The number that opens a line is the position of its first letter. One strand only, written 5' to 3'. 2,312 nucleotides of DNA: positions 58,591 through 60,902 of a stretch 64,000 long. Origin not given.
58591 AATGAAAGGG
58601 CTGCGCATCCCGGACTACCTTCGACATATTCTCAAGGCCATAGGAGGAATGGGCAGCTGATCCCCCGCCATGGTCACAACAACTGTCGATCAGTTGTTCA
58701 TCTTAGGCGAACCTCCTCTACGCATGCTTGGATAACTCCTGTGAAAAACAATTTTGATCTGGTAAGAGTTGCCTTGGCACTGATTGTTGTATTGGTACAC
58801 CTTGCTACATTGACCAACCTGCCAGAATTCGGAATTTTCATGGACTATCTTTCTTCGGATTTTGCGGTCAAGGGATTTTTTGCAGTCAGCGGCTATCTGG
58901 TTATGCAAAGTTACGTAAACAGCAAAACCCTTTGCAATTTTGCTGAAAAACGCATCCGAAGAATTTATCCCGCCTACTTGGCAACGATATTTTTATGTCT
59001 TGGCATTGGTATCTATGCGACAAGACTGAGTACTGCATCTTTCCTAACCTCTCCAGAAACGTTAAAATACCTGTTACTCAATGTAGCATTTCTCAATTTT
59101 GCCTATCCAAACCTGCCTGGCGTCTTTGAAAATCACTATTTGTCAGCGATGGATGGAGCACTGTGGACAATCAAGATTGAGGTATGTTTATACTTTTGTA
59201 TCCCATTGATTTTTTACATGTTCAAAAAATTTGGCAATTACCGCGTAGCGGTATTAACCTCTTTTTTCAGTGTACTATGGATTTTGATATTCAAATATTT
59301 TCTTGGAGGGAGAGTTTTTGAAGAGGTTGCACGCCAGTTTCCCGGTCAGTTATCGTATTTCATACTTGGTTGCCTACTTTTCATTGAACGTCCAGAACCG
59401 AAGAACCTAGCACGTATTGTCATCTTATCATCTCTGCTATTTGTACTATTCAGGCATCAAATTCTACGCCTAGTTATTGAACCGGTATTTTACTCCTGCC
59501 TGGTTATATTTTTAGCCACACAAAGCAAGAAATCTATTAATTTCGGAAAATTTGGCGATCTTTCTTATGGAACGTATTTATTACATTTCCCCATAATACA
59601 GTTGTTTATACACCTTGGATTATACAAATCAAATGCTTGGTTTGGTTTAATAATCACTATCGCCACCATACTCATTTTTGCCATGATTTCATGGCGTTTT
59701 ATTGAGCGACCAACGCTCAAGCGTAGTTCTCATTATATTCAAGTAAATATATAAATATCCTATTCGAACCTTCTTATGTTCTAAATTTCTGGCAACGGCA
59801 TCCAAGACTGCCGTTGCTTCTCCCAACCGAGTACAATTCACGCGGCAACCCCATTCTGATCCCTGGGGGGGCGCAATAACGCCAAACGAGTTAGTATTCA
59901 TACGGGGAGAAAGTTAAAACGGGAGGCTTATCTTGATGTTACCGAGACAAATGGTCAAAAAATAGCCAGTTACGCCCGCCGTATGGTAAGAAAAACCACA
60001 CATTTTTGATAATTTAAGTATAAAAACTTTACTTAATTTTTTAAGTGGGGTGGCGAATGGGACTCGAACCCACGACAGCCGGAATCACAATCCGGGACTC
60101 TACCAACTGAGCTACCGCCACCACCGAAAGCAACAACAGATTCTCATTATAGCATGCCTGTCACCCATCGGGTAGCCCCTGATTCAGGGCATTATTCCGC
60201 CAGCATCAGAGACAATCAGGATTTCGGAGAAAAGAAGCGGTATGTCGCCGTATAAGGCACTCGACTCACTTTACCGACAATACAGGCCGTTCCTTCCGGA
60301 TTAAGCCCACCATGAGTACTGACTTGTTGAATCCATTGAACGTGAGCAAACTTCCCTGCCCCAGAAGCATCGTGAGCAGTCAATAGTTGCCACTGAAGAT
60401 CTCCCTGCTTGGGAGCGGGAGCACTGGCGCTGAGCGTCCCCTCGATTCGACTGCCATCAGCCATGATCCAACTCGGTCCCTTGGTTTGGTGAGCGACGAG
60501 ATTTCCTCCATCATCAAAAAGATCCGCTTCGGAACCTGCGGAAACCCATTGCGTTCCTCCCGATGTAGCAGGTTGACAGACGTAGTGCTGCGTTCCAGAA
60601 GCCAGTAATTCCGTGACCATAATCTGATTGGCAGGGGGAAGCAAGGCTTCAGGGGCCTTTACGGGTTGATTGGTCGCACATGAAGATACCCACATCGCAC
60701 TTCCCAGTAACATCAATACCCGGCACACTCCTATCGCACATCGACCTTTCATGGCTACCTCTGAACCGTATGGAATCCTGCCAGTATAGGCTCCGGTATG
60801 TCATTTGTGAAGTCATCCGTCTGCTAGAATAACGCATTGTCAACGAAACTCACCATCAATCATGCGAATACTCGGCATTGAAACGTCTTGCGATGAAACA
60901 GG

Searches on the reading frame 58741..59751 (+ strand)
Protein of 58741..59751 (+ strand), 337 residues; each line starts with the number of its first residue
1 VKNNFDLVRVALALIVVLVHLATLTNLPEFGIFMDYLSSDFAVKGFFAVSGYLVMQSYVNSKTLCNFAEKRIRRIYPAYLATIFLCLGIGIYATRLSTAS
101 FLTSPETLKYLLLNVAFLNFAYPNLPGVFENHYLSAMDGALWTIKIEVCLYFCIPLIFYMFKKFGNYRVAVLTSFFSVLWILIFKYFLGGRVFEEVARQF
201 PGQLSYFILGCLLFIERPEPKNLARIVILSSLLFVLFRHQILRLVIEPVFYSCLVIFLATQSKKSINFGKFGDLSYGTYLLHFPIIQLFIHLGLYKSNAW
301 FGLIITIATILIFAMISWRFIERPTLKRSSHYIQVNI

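Call 7: search_protein_families(library=pfam, proteins=[window:58741-59751:+], max_evalue=0.01)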
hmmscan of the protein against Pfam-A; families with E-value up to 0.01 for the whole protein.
window:58741-59751:+ (337 aa): 1 family
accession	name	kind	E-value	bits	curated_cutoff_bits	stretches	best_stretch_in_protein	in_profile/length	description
PF01757.29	Acyl_transf_3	-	6.8e-28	98.1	31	1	4-317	3-325/326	Acyltransferase domain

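Call 31: find_encoding_contigs(protein=window:58741-59751:+, flank=10000, max_places=10)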
Protein window:58741-59751:+ (337 aa): 23 contigs read that carry it; 2 places shown.
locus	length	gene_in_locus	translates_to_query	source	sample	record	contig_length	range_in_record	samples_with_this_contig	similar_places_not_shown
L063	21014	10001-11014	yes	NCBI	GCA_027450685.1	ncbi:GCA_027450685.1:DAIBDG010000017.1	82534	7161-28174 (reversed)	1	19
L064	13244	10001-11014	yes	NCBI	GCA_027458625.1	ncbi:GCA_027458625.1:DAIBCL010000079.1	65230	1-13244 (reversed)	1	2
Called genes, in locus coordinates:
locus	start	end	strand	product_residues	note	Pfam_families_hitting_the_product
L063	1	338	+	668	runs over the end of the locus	PF00115:COX1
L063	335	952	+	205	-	PF00510:COX3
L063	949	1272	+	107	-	PF03626:COX4_pro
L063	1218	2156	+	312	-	PF01040:UbiA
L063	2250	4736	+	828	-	PF00343:Phosphorylase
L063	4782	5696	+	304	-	PF03446:NAD_binding_2, PF00393:6PGD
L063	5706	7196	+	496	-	PF00479:G6PD_N, PF02781:G6PD_C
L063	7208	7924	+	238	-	PF01182:Glucosamine_iso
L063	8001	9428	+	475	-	PF02696:SelO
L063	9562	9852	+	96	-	PF01909:NTP_transf_2, PF18765:Polbeta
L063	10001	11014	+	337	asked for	PF01757:Acyl_transf_3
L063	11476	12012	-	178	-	PF11937:DUF3455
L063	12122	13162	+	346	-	PF00814:TsaD, PF22521:HypF_C_2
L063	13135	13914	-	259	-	PF00899:ThiF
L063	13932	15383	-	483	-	PF22694:CtpB_N-like, PF00595:PDZ, PF13180:PDZ_2, PF17820:PDZ_6, PF03572:Peptidase_S41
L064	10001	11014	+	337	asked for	PF01757:Acyl_transf_3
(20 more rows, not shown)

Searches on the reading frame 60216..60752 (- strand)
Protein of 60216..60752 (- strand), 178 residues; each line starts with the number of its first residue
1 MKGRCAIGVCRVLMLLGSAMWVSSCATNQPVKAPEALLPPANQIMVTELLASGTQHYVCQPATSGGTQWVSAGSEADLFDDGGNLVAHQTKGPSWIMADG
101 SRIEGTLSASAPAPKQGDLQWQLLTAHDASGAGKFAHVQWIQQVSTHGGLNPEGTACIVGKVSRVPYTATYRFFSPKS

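Call 7: search_protein_families(library=pfam, proteins=[window:60216-60752:-], max_evalue=0.01)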
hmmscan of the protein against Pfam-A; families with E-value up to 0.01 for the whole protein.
window:60216-60752:- (178 aa): 1 family
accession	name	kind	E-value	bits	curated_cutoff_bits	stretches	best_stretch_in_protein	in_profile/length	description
PF11937.13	DUF3455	-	2.6e-24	86.8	25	1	41-175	2-157/157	Protein of unknown function (DUF3455)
